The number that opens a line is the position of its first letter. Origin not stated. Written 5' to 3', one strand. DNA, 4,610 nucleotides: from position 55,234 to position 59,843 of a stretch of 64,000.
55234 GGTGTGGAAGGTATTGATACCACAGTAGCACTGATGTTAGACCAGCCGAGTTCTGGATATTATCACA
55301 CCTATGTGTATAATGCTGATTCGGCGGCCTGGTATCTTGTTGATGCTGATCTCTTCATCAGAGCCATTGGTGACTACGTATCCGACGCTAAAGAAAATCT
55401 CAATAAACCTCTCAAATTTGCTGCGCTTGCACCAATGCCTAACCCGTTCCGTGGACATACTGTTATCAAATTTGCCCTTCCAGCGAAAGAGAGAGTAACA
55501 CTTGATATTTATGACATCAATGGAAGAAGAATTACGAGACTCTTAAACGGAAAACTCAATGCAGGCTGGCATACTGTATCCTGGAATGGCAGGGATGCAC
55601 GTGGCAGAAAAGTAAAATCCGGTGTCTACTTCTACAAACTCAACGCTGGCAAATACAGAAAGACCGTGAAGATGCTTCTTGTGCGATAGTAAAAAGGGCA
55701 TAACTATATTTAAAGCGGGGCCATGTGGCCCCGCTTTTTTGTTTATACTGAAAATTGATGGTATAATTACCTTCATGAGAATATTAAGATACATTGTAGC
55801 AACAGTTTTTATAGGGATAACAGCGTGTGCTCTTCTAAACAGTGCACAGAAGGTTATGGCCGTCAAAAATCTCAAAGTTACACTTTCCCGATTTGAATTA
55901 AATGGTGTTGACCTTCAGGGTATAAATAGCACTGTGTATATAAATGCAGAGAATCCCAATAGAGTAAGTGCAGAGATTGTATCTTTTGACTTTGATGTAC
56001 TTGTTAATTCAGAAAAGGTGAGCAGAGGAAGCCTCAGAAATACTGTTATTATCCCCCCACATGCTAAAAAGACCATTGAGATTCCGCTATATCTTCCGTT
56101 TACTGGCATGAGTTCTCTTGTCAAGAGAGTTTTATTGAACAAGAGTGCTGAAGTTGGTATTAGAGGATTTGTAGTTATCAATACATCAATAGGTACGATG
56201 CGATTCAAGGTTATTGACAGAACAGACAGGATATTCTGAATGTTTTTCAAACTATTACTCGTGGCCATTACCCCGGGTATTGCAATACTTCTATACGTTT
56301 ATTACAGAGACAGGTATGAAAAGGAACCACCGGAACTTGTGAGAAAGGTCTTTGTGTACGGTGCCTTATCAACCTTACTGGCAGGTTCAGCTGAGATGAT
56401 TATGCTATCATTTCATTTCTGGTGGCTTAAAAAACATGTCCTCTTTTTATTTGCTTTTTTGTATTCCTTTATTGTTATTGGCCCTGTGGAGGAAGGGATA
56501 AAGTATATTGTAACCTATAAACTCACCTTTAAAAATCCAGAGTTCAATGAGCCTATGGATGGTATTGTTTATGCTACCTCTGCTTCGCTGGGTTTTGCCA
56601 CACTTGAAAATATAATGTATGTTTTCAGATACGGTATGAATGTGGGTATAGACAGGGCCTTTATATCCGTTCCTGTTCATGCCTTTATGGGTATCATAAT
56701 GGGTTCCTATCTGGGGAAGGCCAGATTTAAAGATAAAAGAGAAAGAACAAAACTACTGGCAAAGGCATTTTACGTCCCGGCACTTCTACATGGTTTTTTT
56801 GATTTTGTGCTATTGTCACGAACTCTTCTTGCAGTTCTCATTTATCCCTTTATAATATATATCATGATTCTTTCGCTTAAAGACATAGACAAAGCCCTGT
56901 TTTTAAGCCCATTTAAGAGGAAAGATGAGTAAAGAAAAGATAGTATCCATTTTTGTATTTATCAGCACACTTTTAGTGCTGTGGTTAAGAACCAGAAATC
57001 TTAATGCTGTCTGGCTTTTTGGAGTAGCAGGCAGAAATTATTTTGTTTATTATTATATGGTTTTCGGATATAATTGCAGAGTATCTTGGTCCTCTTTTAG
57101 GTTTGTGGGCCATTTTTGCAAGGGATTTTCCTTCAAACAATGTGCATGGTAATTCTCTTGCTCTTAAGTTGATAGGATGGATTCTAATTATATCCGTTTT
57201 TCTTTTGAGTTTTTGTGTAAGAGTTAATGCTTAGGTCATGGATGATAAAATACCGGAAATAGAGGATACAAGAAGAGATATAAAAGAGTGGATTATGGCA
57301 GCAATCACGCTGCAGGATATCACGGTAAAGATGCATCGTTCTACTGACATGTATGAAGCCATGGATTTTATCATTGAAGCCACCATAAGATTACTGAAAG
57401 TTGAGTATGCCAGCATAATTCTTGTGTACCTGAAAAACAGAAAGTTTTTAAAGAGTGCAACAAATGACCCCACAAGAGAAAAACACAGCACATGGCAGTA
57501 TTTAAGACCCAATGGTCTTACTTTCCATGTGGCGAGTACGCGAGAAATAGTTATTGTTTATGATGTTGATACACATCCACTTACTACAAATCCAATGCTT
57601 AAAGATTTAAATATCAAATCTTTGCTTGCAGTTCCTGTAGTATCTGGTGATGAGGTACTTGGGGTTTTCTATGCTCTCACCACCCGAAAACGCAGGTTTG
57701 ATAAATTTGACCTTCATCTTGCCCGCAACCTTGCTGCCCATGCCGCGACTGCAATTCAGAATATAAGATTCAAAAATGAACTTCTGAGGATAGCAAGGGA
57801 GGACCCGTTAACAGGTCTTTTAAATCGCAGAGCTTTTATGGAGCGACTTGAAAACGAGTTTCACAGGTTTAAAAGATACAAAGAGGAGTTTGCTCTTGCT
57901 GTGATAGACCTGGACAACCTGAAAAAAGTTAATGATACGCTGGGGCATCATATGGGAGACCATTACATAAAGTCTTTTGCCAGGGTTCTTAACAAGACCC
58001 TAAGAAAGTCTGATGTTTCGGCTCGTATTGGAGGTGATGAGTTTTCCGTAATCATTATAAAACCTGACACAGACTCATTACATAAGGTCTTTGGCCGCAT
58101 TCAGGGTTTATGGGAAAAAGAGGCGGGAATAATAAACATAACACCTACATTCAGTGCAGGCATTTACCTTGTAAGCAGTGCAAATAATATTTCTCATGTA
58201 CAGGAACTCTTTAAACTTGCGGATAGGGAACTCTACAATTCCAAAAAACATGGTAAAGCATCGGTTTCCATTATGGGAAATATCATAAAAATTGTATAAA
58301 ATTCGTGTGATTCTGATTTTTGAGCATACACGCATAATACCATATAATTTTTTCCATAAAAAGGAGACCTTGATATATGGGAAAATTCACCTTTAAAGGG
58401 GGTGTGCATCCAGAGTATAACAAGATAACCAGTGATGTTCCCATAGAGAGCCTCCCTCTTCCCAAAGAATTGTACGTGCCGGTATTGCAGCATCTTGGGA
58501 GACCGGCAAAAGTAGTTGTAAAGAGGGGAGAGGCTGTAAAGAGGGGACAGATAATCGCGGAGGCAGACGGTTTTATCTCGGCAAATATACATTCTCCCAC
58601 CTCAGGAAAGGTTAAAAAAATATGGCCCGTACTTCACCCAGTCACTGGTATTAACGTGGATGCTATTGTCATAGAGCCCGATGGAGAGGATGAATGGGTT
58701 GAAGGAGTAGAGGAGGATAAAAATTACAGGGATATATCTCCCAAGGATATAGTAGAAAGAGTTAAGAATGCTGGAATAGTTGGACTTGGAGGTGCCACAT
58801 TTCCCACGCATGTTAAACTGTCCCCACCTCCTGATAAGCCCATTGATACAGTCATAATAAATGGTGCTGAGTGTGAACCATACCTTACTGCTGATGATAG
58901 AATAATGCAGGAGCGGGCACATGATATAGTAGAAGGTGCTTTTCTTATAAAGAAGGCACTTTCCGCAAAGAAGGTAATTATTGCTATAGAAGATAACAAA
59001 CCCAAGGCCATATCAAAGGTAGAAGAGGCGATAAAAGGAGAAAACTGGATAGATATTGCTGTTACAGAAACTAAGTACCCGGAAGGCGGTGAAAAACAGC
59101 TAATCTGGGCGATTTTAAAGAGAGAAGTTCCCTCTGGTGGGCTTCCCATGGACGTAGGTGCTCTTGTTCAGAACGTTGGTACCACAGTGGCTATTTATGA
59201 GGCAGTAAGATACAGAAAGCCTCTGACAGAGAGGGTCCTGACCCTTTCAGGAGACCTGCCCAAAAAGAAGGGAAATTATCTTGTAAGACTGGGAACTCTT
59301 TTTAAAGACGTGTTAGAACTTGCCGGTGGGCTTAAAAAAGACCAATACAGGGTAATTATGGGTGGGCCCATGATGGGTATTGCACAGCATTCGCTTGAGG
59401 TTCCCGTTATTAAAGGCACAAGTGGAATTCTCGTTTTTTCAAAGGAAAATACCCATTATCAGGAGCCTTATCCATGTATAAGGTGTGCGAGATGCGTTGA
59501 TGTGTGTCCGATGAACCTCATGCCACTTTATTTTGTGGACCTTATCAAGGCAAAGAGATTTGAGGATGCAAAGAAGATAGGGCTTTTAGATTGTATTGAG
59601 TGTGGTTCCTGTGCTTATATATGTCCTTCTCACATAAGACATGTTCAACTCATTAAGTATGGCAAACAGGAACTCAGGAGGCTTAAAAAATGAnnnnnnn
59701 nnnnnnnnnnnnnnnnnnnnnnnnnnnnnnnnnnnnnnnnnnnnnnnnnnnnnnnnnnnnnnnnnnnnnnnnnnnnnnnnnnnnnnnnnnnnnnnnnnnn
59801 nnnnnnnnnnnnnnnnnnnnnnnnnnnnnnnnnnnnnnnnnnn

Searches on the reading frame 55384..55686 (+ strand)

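Call 70: search_protein_families(library=ncbifam, proteins=[window:55384-55686:+], max_evalue=0.1)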
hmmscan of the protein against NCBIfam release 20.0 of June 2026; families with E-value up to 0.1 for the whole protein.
seq(101 aa): 12 families
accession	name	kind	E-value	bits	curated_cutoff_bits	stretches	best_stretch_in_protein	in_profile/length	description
TIGR04183.1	Por_Secre_tail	domain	3e-11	43.1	23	1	19-98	3-70/72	T9SS type A sorting domain-containing protein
NF033707.1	T9SS_sortase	equivalog_domain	4e-09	34.7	420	1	10-88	994-1077/1095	type IX secretion system sortase PorU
NF005176.1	PRK06655.1-1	equivalog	7.1e-08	32.6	230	1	33-94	94-155/197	flagellar hook assembly protein FlgD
NF038113.1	T9SSA_dep_M36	equivalog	8.4e-07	27.5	885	1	16-98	794-867/869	T9SS-dependent M36 family metallopeptidase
NF009452.0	PRK12812.1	equivalog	2.6e-05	23.6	258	1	35-86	150-204/289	flagellar basal body rod modification protein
NF009277.0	PRK12634.1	equivalog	7.7e-05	22.9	333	1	33-82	119-168/221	flagellar basal body rod modification protein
NF009276.0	PRK12633.1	equivalog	0.00016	21.4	383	1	32-88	124-181/234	flagellar basal body rod modification protein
NF052323.1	T9SSA_dep_M6i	equivalog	0.0002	19.5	600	1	19-94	962-1032/1043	T9SS-dependent M6-like inactivated metalloprotease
NF009453.0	PRK12813.1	equivalog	0.0003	20.4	264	1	34-94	122-179/223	flagellar basal body rod modification protein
NF052228.1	T9SS_PorZ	equivalog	0.00054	18.5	260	1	41-87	700-741/757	type IX secretion system anionic LPS delivery protein PorZ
NF053608.1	Lsa66_OmpA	equivalog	0.0049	15.3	700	1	44-88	185-228/581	fibronectin-binding adhesin Lsa66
NF004496.1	PRK05842.1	equivalog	0.057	12.7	250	1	57-85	188-217/271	flagellar hook assembly protein FlgD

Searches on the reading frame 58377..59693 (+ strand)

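Call 61: search_protein_families(library=pfam, proteins=[window:58377-59693:+], max_evalue=0.00001)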
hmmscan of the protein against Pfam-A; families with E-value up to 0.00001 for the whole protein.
window:58377-59693:+ (438 aa): 13 families
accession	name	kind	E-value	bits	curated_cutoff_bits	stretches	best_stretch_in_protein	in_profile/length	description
PF01512.22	Complex1_51K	-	6.6e-55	185.6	31.2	1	129-275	1-150/150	Nuo51 FMN-binding domain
PF13375.12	RnfC_N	-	8.8e-35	119.2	25.6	1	5-104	2-101/101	RnfC Barrel sandwich hybrid domain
PF13237.11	Fer4_10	-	9.2e-10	38.7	25.5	1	362-417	4-53/53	4Fe-4S dicluster domain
PF12838.12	Fer4_7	-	2.5e-09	37.9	27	1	367-419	2-51/52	4Fe-4S dicluster domain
PF10531.15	SLBB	-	1.3e-08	34.9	27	1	296-336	9-55/55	SLBB domain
PF13187.11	Fer4_9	-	2.9e-08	34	27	1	367-419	2-50/52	4Fe-4S dicluster domain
PF13183.11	Fer4_8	-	1e-06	29.6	27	1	366-420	4-68/68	4Fe-4S dicluster domain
PF13746.11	Fer4_18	-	1.1e-06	29.3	27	0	393-420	48-75/114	4Fe-4S dicluster domain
PF14697.11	Fer4_21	-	2.8e-06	27.8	35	0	354-380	28-55/59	4Fe-4S dicluster domain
PF00037.32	Fer4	-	2.9e-06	27.3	21.1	0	405-418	7-20/24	4Fe-4S binding domain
PF12797.12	Fer4_2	-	3.3e-06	27.1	24.5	0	364-378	7-21/22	4Fe-4S binding domain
PF12800.12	Fer4_4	-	3.6e-06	27.3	24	0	365-379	2-16/17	4Fe-4S binding domain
PF13534.11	Fer4_17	-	4.6e-06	27.5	22.2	0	367-420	2-60/61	4Fe-4S dicluster domain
